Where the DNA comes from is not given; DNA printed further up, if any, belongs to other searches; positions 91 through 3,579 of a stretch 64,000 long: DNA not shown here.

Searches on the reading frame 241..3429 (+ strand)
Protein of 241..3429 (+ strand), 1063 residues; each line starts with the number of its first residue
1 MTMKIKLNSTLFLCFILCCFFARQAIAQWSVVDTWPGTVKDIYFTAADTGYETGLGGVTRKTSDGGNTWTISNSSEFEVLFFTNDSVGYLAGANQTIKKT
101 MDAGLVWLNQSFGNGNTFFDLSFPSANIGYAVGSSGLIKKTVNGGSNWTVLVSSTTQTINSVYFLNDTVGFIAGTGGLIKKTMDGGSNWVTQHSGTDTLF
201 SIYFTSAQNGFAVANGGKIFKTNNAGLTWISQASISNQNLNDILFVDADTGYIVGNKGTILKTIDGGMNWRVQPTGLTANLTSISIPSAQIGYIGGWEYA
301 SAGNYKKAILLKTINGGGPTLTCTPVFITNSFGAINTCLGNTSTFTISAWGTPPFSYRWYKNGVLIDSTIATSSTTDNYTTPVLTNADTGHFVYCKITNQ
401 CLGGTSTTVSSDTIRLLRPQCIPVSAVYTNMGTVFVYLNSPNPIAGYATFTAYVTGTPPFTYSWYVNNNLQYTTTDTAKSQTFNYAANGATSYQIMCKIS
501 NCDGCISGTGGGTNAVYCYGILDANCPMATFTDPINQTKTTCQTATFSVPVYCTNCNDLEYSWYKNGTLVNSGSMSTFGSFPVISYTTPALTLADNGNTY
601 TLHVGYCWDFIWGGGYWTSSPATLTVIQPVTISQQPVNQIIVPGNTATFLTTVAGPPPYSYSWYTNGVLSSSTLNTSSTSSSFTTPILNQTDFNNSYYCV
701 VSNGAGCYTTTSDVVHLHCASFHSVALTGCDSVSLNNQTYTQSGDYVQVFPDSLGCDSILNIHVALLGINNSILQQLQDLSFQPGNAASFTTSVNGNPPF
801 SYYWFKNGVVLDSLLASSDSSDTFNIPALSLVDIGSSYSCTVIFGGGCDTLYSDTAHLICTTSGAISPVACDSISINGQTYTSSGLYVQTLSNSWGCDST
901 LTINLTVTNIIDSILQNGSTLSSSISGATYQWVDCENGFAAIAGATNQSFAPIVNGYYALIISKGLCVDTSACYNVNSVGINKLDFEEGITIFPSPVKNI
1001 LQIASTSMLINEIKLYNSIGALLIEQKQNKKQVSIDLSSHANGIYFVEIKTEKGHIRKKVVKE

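Call 73: search_protein_families(library=pfam, proteins=[window:241-3429:+], max_evalue=0.00001)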
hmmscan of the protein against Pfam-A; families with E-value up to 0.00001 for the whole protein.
window:241-3429:+ (1063 aa): 5 families
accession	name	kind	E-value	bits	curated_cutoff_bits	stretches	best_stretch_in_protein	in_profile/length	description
PF07679.22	I-set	-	4.1e-23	81.7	23.7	0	772-842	2-75/90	Immunoglobulin I-set domain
PF13927.12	Ig_3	-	5e-23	81.8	30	1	632-703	4-78/78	Immunoglobulin domain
PF14870.12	PSII_BNR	-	1.4e-22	80.8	27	2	116-232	18-140/303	Photosynthesis system II assembly factor YCF48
PF13895.12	Ig_2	-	4.8e-14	52.8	27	0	654-714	24-74/79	Immunoglobulin domain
PF18962.6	Por_Secre_tail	-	1.8e-12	47.8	27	1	992-1061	1-74/75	Secretion system C-terminal sorting domain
